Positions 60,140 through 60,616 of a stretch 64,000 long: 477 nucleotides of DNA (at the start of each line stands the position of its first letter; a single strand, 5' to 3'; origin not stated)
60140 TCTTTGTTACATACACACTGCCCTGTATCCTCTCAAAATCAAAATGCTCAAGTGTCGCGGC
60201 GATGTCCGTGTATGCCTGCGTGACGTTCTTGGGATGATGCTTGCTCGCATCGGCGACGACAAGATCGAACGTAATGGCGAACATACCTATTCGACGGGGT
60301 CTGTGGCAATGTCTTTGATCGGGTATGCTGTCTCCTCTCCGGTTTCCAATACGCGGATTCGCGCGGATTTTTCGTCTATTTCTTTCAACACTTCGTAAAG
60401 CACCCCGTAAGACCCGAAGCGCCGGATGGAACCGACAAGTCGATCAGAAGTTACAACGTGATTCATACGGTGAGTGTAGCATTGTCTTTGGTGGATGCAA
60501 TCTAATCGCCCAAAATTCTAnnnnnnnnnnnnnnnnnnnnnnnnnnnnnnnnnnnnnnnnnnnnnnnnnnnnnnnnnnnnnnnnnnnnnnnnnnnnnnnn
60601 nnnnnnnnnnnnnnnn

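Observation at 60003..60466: VapD (Cas2-homologous endoribonuclease) with an unannotated 59-aa upstream partner, wedged between pcrA and ksgA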

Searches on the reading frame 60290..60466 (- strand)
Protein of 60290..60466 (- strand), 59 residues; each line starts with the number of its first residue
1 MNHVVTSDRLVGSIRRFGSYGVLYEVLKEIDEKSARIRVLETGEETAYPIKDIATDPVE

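Call 3: search_protein_families(library=pfam, proteins=[window:60290-60466:-], max_evalue=1)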
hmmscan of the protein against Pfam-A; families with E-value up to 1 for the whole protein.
window:60290-60466:- (59 aa): 1 family
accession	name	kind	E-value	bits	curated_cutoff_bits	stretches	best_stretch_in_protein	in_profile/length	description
PF17375.8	DUF5397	-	8.9e-07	29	26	1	11-57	10-61/64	Family of unknown function (DUF5397)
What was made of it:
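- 60287..60466 (-): vapX: a 59-aa antitoxin of the VapX family (Pfam PF17375/DUF5397). Coordinates include the stop codon. Pfam PF17375 at 29.0 bits against a gathering score of 26 (call 3).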

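Call 4: search_protein_families(library=ncbifam, proteins=[window:60290-60466:-], max_evalue=1)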
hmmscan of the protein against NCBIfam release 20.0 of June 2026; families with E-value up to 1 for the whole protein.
window:60290-60466:- (59 aa): 0 families

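Call 5: find_homologous_proteins(query=window:60290-60466:-)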
Query window:60290-60466:- (59 aa): 6 proteins with E <= 0.001 among 6 candidates.
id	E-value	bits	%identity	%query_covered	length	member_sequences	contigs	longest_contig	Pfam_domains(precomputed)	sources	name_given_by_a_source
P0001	5.9e-30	119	100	100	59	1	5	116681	PF17375.10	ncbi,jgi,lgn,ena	-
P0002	1.9e-13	67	65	92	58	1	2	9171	PF17375.10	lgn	-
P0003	2.3e-13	67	68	85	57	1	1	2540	PF17375.10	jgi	jgi:hypothetical protein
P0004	5.3e-12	63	67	83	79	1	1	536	PF17375.10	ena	-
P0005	1.3e-11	61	63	92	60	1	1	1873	PF17375.10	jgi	jgi:hypothetical protein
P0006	6.7e-11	59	64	85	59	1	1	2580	PF17375.10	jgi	-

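Call 12: search_solved_structures(query=window:60290-60466:-, max_evalue=10, show_alignments=3)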
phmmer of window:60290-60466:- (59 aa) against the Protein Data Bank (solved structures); distinct sequences matched with E-value up to 10: 1.
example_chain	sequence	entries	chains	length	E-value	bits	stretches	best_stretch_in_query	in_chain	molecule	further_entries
6zn8_C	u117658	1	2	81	0.67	14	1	11-57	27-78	VapX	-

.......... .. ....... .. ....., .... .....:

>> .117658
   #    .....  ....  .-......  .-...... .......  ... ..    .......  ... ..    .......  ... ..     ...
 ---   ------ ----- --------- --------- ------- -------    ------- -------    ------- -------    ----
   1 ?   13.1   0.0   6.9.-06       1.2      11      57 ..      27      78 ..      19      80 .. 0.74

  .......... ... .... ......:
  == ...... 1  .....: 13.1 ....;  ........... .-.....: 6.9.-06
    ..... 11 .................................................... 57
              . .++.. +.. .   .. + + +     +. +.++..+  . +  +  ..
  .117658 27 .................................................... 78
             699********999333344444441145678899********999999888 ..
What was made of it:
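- Direct phmmer against it gives E 0.67 (call 12). Pairwise sequence similarity to H. influenzae VapX is weak: phmmer gives E 0.67 (call 12).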

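Call 17: find_encoding_contigs(protein=P0001, flank=5000, max_places=5)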
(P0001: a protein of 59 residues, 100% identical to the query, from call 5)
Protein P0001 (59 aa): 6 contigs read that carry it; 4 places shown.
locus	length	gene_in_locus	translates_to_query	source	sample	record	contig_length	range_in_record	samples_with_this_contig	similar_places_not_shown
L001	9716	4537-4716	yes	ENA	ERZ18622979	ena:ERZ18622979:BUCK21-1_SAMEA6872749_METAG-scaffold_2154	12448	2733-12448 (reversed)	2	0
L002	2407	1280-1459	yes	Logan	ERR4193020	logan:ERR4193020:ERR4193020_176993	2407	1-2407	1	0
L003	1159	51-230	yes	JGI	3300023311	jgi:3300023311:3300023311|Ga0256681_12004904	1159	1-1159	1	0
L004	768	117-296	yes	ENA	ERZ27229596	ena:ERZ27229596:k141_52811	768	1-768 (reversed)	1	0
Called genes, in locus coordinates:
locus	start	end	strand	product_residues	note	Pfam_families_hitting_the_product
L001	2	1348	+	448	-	?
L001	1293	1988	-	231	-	PF02777:Sod_Fe_C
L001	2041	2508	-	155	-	-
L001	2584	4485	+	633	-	PF00580:UvrD-helicase, PF13245:AAA_19, PF13604:AAA_30 (faint), PF13361:UvrD_C, PF13538:UvrD_C_2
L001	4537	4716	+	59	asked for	PF17375:DUF5397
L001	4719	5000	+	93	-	PF09827:CRISPR_Cas2 (weak)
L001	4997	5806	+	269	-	PF00398:RrnaAD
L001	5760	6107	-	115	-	-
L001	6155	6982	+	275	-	-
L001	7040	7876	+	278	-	-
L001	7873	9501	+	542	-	-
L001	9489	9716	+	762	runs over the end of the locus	-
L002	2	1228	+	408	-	?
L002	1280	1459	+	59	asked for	PF17375:DUF5397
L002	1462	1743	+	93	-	PF09827:CRISPR_Cas2 (weak)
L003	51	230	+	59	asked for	PF17375:DUF5397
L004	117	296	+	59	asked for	PF17375:DUF5397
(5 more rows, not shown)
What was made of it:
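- Checked: Public gene calls use both starts (call 17).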

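Call 18: find_encoding_contigs(protein=P0002, flank=5000, max_places=3)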
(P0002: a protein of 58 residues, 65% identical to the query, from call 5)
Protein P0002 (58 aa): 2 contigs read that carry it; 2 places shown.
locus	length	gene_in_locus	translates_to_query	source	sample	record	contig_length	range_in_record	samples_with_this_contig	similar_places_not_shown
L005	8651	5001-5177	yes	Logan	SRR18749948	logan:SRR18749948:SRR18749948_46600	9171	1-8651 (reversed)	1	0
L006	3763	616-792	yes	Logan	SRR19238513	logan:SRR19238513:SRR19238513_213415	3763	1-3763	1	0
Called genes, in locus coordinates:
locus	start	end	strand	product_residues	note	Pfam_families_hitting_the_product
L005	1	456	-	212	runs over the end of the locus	-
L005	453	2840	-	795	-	PF02739:5_3_exonuc_N, PF01367:5_3_exonuc, PF00476:DNA_pol_A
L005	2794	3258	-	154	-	PF02367:TsaE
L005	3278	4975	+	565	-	PF05157:MshEN, PF00437:T2SSE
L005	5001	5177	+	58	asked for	PF17375:DUF5397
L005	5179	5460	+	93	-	PF09827:CRISPR_Cas2 (faint)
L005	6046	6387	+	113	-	-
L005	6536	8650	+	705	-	?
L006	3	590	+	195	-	?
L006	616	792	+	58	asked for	PF17375:DUF5397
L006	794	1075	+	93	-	PF09827:CRISPR_Cas2 (faint)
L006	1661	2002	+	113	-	-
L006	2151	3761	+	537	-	?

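Call 19: find_encoding_contigs(protein=P0003, flank=5000, max_places=3)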
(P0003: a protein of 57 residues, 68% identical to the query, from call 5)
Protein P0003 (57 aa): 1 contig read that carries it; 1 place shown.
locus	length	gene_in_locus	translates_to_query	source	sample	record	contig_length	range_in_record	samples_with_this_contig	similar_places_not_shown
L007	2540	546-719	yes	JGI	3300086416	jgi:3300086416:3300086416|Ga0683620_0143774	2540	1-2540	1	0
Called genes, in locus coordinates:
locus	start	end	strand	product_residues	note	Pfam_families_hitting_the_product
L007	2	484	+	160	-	?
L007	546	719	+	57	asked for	PF17375:DUF5397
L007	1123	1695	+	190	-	PF07700:HNOB, PF02830:V4R (weak)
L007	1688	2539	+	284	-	?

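Call 20: find_encoding_contigs(protein=P0005, flank=5000, max_places=3)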
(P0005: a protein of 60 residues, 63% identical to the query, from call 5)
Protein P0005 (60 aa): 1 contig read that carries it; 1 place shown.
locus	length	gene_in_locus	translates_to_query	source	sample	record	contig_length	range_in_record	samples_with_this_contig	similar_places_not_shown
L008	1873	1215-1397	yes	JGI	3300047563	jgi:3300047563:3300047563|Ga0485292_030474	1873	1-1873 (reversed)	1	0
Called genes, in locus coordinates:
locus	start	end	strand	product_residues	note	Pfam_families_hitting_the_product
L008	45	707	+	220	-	PF00970:FAD_binding_6, PF22290:DmmA-like_N (weak), PF00175:NAD_binding_1 (faint)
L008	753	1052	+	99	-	PF00462:Glutaredoxin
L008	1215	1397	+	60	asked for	PF17375:DUF5397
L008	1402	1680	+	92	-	PF09827:CRISPR_Cas2 (weak)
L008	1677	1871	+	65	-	?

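Call 21: find_encoding_contigs(protein=P0006, flank=5000, max_places=3)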
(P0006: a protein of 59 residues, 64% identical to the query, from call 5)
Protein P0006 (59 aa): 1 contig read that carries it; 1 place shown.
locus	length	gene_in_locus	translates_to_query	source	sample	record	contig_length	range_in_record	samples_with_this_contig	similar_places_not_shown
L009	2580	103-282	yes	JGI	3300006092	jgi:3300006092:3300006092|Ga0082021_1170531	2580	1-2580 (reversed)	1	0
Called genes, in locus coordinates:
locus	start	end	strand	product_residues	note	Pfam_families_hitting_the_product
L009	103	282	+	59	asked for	PF17375:DUF5397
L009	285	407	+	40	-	-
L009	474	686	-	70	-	-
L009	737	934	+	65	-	PF12762:DDE_Tnp_IS1595 (faint)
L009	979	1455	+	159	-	-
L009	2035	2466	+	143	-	-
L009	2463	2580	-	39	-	?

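Call 26: find_homologous_proteins(query=A1, max_evalue=0.01)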
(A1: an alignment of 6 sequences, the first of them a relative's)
Query A1 (6 sequences) (59 aa, profile of the alignment): 415 proteins with E <= 0.01 among 8000 candidates; the best 120 are listed.
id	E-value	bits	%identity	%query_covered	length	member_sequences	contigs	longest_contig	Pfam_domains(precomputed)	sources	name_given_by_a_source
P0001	5.6e-29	117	100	100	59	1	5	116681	PF17375.10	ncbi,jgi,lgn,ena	-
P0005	1.9e-28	115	63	92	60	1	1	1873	PF17375.10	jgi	jgi:hypothetical protein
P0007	2.0e-28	115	61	92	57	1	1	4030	PF17375.10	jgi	jgi:Family of unknown function (DUF5397)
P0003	2.1e-28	115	68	85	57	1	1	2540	PF17375.10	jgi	jgi:hypothetical protein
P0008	2.4e-28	115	65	92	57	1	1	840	PF17375.10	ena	-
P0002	2.7e-28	115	65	92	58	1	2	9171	PF17375.10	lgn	-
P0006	6.7e-28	114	64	85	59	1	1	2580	PF17375.10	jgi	-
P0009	2.2e-27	112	70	85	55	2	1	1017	PF17375.10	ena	-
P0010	4.1e-27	111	69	81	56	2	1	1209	PF17375.10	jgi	jgi:Family of unknown function (DUF5397)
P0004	5.3e-27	111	67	83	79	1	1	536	PF17375.10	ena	-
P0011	1.1e-26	110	69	81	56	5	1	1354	PF17375.10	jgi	jgi:Family of unknown function (DUF5397)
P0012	1.8e-26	109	58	100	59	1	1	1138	PF17375.10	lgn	-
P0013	2.2e-26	109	62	85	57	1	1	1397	PF17375.10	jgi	jgi:hypothetical protein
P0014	1.7e-25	106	64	85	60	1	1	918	PF17375.10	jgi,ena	-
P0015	2.7e-25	105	66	85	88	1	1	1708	PF17375.10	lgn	-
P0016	3.8e-25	105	59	100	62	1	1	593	PF17375.10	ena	-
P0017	7.0e-25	104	62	85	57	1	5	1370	PF17375.10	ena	-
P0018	2.3e-24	102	68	85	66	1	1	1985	PF17375.10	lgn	-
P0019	3.4e-24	102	55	95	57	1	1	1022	PF17375.10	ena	-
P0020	3.6e-24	102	65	81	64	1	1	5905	PF17375.10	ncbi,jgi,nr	ncbi:hypothetical protein FJY93_05075 [Candidatus Kaiserbacteria bacterium]|nr:hypothetical protein 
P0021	3.8e-24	102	59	95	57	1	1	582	PF17375.10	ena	-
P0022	1.8e-23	100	66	85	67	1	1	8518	PF17375.10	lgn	-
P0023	2.9e-23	99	66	85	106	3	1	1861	PF17375.10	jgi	jgi:hypothetical protein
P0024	5.1e-23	98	66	85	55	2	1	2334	PF17375.10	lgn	-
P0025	8.6e-23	97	60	98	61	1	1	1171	PF17375.10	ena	-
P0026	9.3e-23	97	64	93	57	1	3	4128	PF17375.10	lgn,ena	-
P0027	1.0e-22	97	66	85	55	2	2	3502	PF17375.10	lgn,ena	-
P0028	1.1e-22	97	66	85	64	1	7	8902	PF17375.10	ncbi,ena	ncbi:MAG: hypothetical protein AAB798_00905 [Patescibacteria group bacterium]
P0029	1.1e-22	97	66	90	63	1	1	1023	PF17375.10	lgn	-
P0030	1.4e-22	97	51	100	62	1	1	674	PF17375.10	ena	-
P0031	1.6e-22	96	60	85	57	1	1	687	PF17375.10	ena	-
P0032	2.5e-22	96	57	95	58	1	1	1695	PF17375.10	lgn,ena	-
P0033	2.7e-22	96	62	93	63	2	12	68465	PF17375.10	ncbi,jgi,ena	ncbi:MAG TPA: DUF5397 family protein [Candidatus Paceibacterota bacterium]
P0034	2.8e-22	96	67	81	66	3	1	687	PF17375.10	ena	-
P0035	3.3e-22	95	60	81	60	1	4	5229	PF17375.10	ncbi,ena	-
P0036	3.9e-22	95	53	100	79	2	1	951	PF17375.10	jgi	jgi:hypothetical protein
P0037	4.0e-22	95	64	85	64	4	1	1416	PF17375.10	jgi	jgi:hypothetical protein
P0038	4.1e-22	95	59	100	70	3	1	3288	PF17375.10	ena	-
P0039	4.3e-22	95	60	88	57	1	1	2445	PF17375.10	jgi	jgi:Family of unknown function (DUF5397)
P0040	6.3e-22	95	61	83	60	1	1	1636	PF17375.10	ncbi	-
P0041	6.3e-22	95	68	85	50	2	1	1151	PF17375.10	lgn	-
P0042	7.3e-22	94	68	85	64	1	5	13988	PF17375.10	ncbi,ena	-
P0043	8.1e-22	94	64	85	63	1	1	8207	PF17375.10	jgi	jgi:hypothetical protein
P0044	8.5e-22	94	57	90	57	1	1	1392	PF17375.10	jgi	jgi:hypothetical protein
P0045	9.8e-22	94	58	100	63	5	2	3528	PF17375.10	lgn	-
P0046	1.2e-21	94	55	93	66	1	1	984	PF17375.10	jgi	jgi:Family of unknown function (DUF5397)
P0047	1.8e-21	93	59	95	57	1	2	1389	PF17375.10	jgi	jgi:hypothetical protein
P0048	3.3e-21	92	62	85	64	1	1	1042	PF17375.10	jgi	jgi:hypothetical protein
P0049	3.8e-21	92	55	90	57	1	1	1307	PF17375.10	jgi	jgi:hypothetical protein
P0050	4.0e-21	92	64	85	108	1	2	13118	PF17375.10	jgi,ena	jgi:hypothetical protein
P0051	4.2e-21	92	53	100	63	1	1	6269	PF17375.10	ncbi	ncbi:MAG: hypothetical protein AABW53_02900 [Nanoarchaeota archaeon]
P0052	5.2e-21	92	54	85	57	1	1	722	PF17375.10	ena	-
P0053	5.5e-21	92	63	86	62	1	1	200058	PF17375.10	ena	-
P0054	6.7e-21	91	61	83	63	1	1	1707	PF17375.10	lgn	-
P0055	7.7e-21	91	53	93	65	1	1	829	PF17375.10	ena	-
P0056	8.6e-21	91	57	92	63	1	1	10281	PF17375.10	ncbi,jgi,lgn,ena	-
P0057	8.9e-21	91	60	90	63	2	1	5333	PF17375.10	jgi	jgi:hypothetical protein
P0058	9.4e-21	91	65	78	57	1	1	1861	PF17375.10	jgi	jgi:hypothetical protein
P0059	1.2e-20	91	60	88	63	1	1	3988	PF17375.10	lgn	-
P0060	1.2e-20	90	62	85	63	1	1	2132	PF17375.10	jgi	jgi:hypothetical protein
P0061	1.5e-20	90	66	85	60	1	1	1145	PF17375.10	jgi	jgi:hypothetical protein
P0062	1.6e-20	90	60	85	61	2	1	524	PF17375.10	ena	-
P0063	1.6e-20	90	55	90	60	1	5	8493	PF17375.10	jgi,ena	jgi:hypothetical protein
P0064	2.1e-20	90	62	80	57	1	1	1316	PF17375.10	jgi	jgi:hypothetical protein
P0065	2.3e-20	90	66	85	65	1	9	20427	PF17375.10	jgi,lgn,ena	-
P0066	3.0e-20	89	60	85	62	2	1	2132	PF17375.10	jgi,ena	jgi:hypothetical protein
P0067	4.7e-20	89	62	85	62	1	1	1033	PF17375.10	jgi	jgi:AAA+ ATPase superfamily predicted ATPase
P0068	5.1e-20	88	53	90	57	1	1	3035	PF17375.10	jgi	jgi:hypothetical protein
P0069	5.2e-20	88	60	85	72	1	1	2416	PF17375.10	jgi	jgi:hypothetical protein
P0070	5.3e-20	88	60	81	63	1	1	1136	PF17375.10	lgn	-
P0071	5.5e-20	88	66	85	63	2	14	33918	PF17375.10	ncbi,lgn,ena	-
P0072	6.0e-20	88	62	85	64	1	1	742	PF17375.10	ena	-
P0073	6.3e-20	88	59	83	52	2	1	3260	PF17375.10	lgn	-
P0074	6.5e-20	88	56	92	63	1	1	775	PF17375.10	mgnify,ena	mgnify:CR=1 FL=1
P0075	6.7e-20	88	56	93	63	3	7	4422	PF17375.10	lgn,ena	-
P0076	8.1e-20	88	64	80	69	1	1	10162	PF17375.10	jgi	jgi:hypothetical protein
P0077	9.0e-20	88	58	85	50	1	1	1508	PF17375.10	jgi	jgi:hypothetical protein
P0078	9.3e-20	88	59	92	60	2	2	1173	PF17375.10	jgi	jgi:Family of unknown function (DUF5397)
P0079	9.3e-20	88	58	88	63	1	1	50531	PF17375.10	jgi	jgi:hypothetical protein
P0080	9.4e-20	88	60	85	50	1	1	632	PF17375.10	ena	-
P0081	1.1e-19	87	65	81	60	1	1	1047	PF17375.10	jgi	jgi:Family of unknown function (DUF5397)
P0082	1.1e-19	87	60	85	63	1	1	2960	PF17375.10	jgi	jgi:hypothetical protein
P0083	1.1e-19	87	53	93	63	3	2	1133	PF17375.10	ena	-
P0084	1.4e-19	87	57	80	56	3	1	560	PF17375.10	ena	-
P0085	1.6e-19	87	59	92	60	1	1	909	PF17375.10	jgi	jgi:hypothetical protein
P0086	1.6e-19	87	60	90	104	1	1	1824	PF17375.10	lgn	-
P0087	1.6e-19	87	60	93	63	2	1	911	PF17375.10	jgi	jgi:hypothetical protein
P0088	2.0e-19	87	60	90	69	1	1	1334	PF17375.10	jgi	jgi:hypothetical protein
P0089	2.1e-19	87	60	85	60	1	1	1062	PF17375.10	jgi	jgi:hypothetical protein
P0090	2.2e-19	86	58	81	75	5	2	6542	PF17375.10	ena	-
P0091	2.2e-19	86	53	90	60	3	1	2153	PF17375.10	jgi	jgi:Family of unknown function (DUF5397)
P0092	2.3e-19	86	65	81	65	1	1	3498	PF17375.10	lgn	-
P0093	2.4e-19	86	55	93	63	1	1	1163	PF17375.10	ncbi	-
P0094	2.5e-19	86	58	85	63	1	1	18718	PF17375.10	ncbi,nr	ncbi:MAG: DUF5397 family protein [bacterium]|nr:DUF5397 family protein [bacterium]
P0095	2.5e-19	86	59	92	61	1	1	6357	PF17375.10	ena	-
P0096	2.7e-19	86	66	85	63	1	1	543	PF17375.10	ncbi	-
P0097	2.8e-19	86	53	93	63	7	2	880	PF17375.10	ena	-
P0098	3.1e-19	86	61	86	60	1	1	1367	PF17375.10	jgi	-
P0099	3.5e-19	86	58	81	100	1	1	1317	PF17375.10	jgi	-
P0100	4.0e-19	86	55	93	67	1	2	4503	PF17375.10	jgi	jgi:hypothetical protein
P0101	4.8e-19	85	55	90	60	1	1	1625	PF17375.10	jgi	jgi:hypothetical protein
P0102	5.1e-19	85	61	86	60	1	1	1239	PF17375.10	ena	-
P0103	5.3e-19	85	58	81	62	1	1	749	PF17375.10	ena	-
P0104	6.4e-19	85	55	100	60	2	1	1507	PF17375.10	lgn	-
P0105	6.9e-19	85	60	85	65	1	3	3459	PF17375.10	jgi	-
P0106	7.5e-19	85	56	92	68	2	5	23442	PF17375.10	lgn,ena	-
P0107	7.9e-19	85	64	85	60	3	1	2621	PF17375.10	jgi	jgi:hypothetical protein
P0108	9.3e-19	84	58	81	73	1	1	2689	PF17375.10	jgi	jgi:hypothetical protein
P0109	9.9e-19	84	58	85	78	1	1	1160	PF17375.10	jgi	jgi:Family of unknown function (DUF5397)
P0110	1.0e-18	84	53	100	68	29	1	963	PF17375.10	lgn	-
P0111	1.1e-18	84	56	92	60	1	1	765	PF17375.10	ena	-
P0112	1.1e-18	84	57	92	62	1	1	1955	PF17375.10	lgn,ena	-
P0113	1.2e-18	84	56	92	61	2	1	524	PF17375.10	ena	-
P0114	1.2e-18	84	54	85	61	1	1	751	PF17375.10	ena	-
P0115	1.4e-18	84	57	86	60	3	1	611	PF17375.10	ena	-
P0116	1.4e-18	84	62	80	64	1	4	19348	PF17375.10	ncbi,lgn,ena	-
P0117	1.5e-18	84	60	81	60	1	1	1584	PF17375.10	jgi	jgi:Family of unknown function (DUF5397)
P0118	1.5e-18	84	54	92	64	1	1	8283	PF17375.10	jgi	-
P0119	1.5e-18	84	65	81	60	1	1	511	PF17375.10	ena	-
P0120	1.6e-18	84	60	81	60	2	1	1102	PF17375.10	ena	-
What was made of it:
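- Its amino-acid sequence is conserved at 51-70% identity across hundreds of metagenomic and genomic homologues (calls 5, 26).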

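Call 32: find_related_loci(query=A2, collection=genome_contigs, flank=3000)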
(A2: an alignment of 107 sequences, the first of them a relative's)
Query A2 (59 aa) in genome_contigs; peptide patterns used: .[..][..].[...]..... (x = any residue, [..] = any of these).
36 stretches matched a pattern; 14 encode a relative of the query (tblastn E <= 1e-3); 14 distinct loci.
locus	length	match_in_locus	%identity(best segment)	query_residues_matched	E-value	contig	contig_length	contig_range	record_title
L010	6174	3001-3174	60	2-59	2e-19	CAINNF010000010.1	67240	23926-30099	Candidatus Adlerbacteria bacterium isolate C24_bin-0997 genome assembly, contig: bin-0997:10/25, whole genome shotgun se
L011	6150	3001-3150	68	10-59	1e-19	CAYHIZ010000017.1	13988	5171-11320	MAG TPA_asm: uncultured Candidatus Saccharibacteria bacterium isolate ERP119705_co13_459 genome assembly, contig: NODE_5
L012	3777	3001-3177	53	1-59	4e-19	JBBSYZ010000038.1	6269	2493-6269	MAG: Nanoarchaeota archaeon isolate H32-bin054_1 H32_bin054_1_000000000038, whole genome shotgun sequence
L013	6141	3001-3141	62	11-57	1e-17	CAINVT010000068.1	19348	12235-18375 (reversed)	uncultured bacterium isolate C24_bin-1043 genome assembly, contig: bin-1043:68/73, whole genome shotgun sequence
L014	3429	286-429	65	12-59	1e-17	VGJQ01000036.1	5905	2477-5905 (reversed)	MAG: Candidatus Kaiserbacteria bacterium isolate M_DeepCast_65m_m1_095 M_DeepCast_65m_m1_095_Ga0194120_10024280, whole g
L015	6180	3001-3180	55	1-59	2e-17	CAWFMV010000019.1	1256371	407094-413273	MAG: uncultured Alphaproteobacteria bacterium isolate MFD02134.bin.2.192 genome assembly, contig: contig_6595, whole gen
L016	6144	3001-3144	56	10-57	6e-16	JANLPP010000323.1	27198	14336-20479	MAG: Hyphomicrobiales bacterium isolate OTE_38_metabat_323 OTE_38_k141_598198, whole genome shotgun sequence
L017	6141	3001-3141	57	11-57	8e-14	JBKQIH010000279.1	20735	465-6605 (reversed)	MAG: Rhodomicrobium sp. isolate BAr1A1B1C__bin_68 BAr1A1B1C_000000379232, whole genome shotgun sequence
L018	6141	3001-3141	57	11-57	9e-14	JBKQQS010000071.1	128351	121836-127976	MAG: Rhodomicrobium sp. isolate MGr2D2E2F__bin_116 MGr2D2E2F_000000152813, whole genome shotgun sequence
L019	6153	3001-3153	55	11-57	3e-13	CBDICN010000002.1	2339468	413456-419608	MAG: Beijerinckiaceae bacterium isolate ce69e74a-9097-49dd-a101-3a80195df0be genome assembly, contig: contig_2, whole ge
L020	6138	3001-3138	57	12-57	3e-12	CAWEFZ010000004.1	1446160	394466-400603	MAG: uncultured Alphaproteobacteria bacterium isolate MFD01223.bin.1.133 genome assembly, contig: contig_165, whole geno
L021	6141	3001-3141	51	11-57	2e-11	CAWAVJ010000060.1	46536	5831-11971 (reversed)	MAG: uncultured Alphaproteobacteria bacterium isolate MFD09567.bin.2.15 genome assembly, contig: contig_66814, whole gen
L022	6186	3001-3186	37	1-57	2e-9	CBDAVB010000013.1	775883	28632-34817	MAG: Parashewanella sp. isolate 02d7260b-6f33-47c9-92c3-bf56a625e1d3 genome assembly, contig: contig_13, whole genome sh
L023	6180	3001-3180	40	3-57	2e-9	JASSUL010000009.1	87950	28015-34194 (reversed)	MAG: Mycoavidus cysteinexigens isolate BRE-AD086 NODE_9_length_87950_cov_1235.033105, whole genome shotgun sequence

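Call 40: predict_structure(alignment_id=A2)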
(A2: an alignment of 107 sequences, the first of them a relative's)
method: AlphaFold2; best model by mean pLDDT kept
length: 59 residues; sequences in the alignment: 107
mean_pLDDT: 83.2   pTM: 0.64
mean pLDDT of the five models: 83.2, 82.4, 82.2, 81.7, 81.4
residues with pLDDT >= 90: 25; 70-90: 25; 50-70: 6; < 50: 3
segments of 3 or more residues with pLDDT < 50: 1-3
pLDDT, mean of each block of 10 residues (from residue 1): 56 87 91 91 92 82
secondary structure, 60 per line:
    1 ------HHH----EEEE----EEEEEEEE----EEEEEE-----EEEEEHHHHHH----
elements in order: E14-17 E22-29 E34-39 E45-49 H50-55
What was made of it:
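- On VapYD: The model has strands at 14-17, 22-29, 34-39 and 45-49 and a C-terminal helix at 50-55, with no helix between strands 1 and 2 (call 40).
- Closest known: VapYD and VapWD. Different: The window protein has the VapX layout (call 40) and matches the VapX Pfam model.
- VapX fold: four strands plus a C-terminal helix, with no helix between strands 1 and 2 (call 40). It has a Pfam match (call 3) and a confident fold prediction (call 40).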
